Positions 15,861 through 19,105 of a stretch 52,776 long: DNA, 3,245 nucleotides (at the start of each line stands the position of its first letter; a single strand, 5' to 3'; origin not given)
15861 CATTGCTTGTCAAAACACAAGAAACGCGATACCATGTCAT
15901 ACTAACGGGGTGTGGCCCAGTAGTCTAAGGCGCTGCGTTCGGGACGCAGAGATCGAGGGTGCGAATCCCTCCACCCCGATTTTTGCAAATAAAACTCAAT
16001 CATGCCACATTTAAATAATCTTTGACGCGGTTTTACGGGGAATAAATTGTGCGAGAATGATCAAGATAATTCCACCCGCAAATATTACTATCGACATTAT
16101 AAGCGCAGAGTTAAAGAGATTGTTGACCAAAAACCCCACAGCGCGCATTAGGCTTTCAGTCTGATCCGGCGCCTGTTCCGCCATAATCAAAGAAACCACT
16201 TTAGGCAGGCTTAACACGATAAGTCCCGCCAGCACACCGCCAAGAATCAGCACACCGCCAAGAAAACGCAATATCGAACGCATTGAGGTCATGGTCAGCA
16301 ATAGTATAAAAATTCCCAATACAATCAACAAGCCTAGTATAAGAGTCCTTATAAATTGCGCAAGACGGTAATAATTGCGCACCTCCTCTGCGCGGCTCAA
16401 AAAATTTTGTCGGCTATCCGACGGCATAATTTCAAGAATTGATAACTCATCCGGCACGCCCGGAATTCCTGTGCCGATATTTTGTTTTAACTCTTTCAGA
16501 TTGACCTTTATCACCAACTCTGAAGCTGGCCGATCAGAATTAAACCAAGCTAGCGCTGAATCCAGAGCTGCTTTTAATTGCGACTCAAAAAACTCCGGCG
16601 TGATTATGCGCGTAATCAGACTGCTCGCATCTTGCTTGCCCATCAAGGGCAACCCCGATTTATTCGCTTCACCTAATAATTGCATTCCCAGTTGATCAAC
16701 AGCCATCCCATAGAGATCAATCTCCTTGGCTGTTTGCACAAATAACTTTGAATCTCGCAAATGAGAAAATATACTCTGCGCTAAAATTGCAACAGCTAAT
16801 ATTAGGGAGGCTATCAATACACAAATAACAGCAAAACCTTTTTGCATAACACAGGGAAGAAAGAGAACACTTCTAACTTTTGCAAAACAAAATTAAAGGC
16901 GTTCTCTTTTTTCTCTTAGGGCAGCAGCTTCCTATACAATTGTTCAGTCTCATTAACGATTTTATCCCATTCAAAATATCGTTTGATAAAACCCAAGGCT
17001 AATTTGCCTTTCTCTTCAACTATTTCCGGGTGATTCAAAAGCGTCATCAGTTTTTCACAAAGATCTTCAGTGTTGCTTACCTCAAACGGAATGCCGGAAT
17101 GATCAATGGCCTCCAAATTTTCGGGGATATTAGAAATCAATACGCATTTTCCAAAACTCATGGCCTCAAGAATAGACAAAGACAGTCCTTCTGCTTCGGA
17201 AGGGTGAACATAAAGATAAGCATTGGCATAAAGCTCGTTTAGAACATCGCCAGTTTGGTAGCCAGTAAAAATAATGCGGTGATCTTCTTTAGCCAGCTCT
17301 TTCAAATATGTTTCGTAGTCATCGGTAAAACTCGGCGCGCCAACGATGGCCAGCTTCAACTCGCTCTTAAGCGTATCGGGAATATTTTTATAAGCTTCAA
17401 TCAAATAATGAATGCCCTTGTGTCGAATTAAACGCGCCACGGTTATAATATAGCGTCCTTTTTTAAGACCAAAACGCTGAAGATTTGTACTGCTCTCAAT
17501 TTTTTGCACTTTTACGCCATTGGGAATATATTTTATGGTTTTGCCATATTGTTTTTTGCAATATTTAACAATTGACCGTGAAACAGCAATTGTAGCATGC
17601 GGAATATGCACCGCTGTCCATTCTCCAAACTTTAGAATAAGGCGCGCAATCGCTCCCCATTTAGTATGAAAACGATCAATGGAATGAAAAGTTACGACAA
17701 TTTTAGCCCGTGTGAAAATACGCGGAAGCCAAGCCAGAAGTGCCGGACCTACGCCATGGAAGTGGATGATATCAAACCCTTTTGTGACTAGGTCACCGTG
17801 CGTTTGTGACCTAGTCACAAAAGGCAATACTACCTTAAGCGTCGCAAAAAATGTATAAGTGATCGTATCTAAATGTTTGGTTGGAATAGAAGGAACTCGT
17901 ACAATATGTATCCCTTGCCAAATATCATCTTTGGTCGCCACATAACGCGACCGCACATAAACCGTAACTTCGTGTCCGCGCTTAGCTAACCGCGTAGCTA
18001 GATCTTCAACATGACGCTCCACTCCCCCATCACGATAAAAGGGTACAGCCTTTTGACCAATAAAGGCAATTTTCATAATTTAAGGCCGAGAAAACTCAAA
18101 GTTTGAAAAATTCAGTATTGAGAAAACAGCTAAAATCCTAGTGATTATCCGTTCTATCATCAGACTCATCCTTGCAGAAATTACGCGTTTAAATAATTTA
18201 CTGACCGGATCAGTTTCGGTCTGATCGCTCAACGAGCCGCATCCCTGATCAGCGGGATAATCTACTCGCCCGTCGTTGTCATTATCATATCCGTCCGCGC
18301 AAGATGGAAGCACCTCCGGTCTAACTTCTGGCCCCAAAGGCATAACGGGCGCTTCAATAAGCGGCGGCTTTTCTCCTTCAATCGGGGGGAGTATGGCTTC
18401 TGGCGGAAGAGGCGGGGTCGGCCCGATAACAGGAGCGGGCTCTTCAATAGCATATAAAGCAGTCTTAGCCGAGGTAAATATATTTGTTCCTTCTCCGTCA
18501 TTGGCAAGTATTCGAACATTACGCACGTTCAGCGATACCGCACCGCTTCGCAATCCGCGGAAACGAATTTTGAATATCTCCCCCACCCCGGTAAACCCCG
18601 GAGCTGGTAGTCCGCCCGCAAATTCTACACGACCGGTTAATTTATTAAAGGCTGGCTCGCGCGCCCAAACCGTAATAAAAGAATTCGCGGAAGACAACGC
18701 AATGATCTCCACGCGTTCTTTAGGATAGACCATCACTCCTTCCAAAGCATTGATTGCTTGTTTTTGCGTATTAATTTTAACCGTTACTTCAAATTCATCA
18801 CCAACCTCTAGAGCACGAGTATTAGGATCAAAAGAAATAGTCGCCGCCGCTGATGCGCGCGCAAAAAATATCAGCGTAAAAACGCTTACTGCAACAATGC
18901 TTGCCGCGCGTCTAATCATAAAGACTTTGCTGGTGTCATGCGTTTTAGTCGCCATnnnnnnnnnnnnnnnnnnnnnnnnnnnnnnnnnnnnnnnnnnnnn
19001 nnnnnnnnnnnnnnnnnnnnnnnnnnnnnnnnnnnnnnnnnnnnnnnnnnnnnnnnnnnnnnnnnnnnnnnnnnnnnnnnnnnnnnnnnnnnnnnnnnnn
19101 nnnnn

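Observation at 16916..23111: A cohesin/cohesin/dockerin trio is embedded in a glycosylation and surface locus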

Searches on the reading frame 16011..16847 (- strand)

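Call 3: search_protein_families(library=pfam, proteins=[window:16011-16847:-], max_evalue=1)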
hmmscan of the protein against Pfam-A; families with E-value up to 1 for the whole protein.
window:16011-16847:- (278 aa): 0 families

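Call 5: search_protein_families(library=ncbifam, proteins=[window:16011-16847:-], max_evalue=1)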
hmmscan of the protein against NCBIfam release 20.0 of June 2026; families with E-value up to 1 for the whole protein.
window:16011-16847:- (278 aa): 2 families
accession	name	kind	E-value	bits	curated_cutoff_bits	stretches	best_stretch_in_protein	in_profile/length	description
TIGR02523.1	type_IV_pilV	equivalog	0.014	15.9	52.2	1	2-23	1-22/139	type IV pilus modification protein PilV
NF005336.0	PRK06856.1-2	equivalog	0.071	13.4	225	1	203-237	22-57/137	DNA polymerase III subunit psi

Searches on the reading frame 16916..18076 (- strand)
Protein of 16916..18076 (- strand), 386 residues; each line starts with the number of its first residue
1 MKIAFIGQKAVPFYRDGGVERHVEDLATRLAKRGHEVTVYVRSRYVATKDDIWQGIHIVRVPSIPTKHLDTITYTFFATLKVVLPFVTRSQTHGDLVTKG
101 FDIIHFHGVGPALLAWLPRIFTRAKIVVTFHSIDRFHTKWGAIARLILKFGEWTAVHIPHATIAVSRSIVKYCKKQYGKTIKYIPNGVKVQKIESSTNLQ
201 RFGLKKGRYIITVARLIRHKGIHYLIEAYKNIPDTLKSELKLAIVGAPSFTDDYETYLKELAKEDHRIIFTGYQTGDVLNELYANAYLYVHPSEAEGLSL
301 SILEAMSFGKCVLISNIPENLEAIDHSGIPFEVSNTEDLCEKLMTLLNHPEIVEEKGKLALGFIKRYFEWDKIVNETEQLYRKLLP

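Call 3: search_protein_families(library=pfam, proteins=[window:16916-18076:-], max_evalue=1)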
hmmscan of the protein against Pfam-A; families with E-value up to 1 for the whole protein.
window:16916-18076:- (386 aa): 9 families
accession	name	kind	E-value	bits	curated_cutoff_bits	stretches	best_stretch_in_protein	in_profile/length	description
PF00534.26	Glycos_transf_1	-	3.4e-29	102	26.4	1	205-352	13-161/172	Glycosyl transferases group 1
PF13439.12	Glyco_transf_4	-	1.4e-25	90.7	28.5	1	17-191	2-169/170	Glycosyltransferase Family 4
PF13692.12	Glyco_trans_1_4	-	3.1e-25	89.5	27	1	208-348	2-141/142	Glycosyl transferases group 1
PF13579.12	Glyco_trans_4_4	-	6e-16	59.6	29.7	1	17-187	1-158/158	Glycosyl transferase 4-like domain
PF20706.3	GT4-conflict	-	6e-10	39.1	26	1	206-316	196-312/385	Family 4 Glycosyltransferase in conflict systems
PF08323.17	Glyco_transf_5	-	2.5e-06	27.8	22.7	1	2-61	1-59/239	Starch synthase catalytic domain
PF13524.12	Glyco_trans_1_2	-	0.00012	22.5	25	1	238-376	13-141/144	Glycosyl transferase-like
PF19087.6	DUF5776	-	0.028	15.1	27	1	171-210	17-60/67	Domain of unknown function (DUF5776)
PF09314.17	DUF1972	-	0.086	12.9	25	1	5-180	6-176/186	Domain of unknown function (DUF1972)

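Call 5: search_protein_families(library=ncbifam, proteins=[window:16916-18076:-], max_evalue=1)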
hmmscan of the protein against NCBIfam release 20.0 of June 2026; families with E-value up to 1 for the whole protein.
window:16916-18076:- (386 aa): 45 families (the best 25 are shown)
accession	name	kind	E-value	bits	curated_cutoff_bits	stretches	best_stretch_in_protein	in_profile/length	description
TIGR04047.1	MSMEG_0565_glyc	hypoth_equivalog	1.1e-25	90.5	259.85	1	17-382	13-372/373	MSMEG_0565 family glycosyltransferase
TIGR02149.1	glgA_Coryne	subfamily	3.5e-23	82.4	302.4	1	16-384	15-390/391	glycogen synthase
NF038295.1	EPS_HpsP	equivalog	1.2e-19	70.6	550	1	183-384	180-387/388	hormogonium polysaccharide biosynthesis glycosyltransferase HpsP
TIGR03088.1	stp2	hypoth_equivalog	1.7e-19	70.1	409.05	1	161-385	139-374/374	TIGR03088 family PEP-CTERM/XrtA system glycosyltransferase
TIGR03999.1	thiol_BshA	equivalog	3e-19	69.2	273.7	1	25-385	20-374/375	N-acetyl-alpha-D-glucosaminyl L-malate synthase BshA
NF046071.1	B1-4RhmsylTfaseCps2T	equivalog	4.4e-18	65.3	500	1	3-381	4-384/384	beta 1-4 rhamnosyltransferase Cps2T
NF038229.1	Glyco4_Geo_Pelo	equivalog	1.4e-17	63.7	400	1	170-385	124-337/338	GPMC system family 4 glycosyltransferase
TIGR04157.1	glyco_rSAM_CFB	subfamily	7e-17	61.5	400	1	162-334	173-351/406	TIGR04157 family glycosyltransferase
NF041876.1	EPS_EpsE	equivalog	3.9e-15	56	400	1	161-363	168-375/389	exopolysaccharide biosynthesis GT4 family glycosyltransferase EpsE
TIGR03449.1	mycothiol_MshA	equivalog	1e-14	54.3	462.5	1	17-384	21-403/406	D-inositol-3-phosphate glycosyltransferase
NF041010.1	glycosy_Agl16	equivalog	1.6e-14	53.5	575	1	98-384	71-351/352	glycosylation protein Agl16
TIGR04063.1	stp3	hypoth_equivalog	3.9e-14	52.3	442.05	1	179-385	180-396/397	TIGR04063 family PEP-CTERM/XrtA system glycosyltransferase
NF047880.1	glyco_SdgA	exception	1e-13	50.7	800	1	161-366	275-473/488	serine-aspartate repeat adhesin O-glycosyltransferase SdgA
NF053513.1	Gtran_IagA_BgsA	equivalog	6.9e-13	48.3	460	1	175-351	121-301/333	LTA glycolipid anchor biosynthesis glycosyltransferase, IagA/BgsA family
TIGR02095.1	glgA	subfamily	1e-12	47.5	328.45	2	200-383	284-476/477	glycogen/starch synthase, ADP-glucose type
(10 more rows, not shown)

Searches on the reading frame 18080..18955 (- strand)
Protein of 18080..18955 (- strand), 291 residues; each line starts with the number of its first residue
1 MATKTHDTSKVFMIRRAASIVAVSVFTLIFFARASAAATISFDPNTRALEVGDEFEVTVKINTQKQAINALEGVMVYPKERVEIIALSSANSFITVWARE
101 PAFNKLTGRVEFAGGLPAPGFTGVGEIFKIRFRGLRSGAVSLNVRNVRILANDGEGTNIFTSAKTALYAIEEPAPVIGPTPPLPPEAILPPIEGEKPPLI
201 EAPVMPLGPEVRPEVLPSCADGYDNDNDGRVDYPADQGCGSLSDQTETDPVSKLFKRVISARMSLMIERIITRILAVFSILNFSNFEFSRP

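Call 3: search_protein_families(library=pfam, proteins=[window:18080-18955:-], max_evalue=1)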
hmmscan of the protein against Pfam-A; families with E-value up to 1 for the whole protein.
window:18080-18955:- (291 aa): 3 families
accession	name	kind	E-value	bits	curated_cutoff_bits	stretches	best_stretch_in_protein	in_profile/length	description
PF11617.13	Cu-binding_MopE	-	0.074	13.8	27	1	209-232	7-29/30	Putative metal-binding motif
PF13584.12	BatD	-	0.17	13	24.1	1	46-88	5-50/92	BatD DUF11 like domain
PF01245.26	Ribosomal_L19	-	0.25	11.8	22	1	45-79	14-49/111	Ribosomal protein L19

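Call 5: search_protein_families(library=ncbifam, proteins=[window:18080-18955:-], max_evalue=1)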
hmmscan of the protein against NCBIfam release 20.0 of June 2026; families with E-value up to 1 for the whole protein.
window:18080-18955:- (291 aa): 1 family
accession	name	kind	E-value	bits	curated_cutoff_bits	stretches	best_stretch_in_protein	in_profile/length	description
NF033662.1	acid_disulf_rpt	repeat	0.00012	21.8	41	1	218-240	6-27/32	acidic double-disulfide repeat-containing protein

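Call 7: search_solved_structures(query=window:18080-18955:-, max_evalue=10, show_alignments=2)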
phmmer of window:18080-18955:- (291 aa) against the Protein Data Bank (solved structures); distinct sequences matched with E-value up to 10: 1.
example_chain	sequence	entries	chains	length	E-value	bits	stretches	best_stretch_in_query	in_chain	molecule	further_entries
6cfw_F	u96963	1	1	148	1.8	11.3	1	63-143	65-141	Monovalent cation/H+ antiporter subunit B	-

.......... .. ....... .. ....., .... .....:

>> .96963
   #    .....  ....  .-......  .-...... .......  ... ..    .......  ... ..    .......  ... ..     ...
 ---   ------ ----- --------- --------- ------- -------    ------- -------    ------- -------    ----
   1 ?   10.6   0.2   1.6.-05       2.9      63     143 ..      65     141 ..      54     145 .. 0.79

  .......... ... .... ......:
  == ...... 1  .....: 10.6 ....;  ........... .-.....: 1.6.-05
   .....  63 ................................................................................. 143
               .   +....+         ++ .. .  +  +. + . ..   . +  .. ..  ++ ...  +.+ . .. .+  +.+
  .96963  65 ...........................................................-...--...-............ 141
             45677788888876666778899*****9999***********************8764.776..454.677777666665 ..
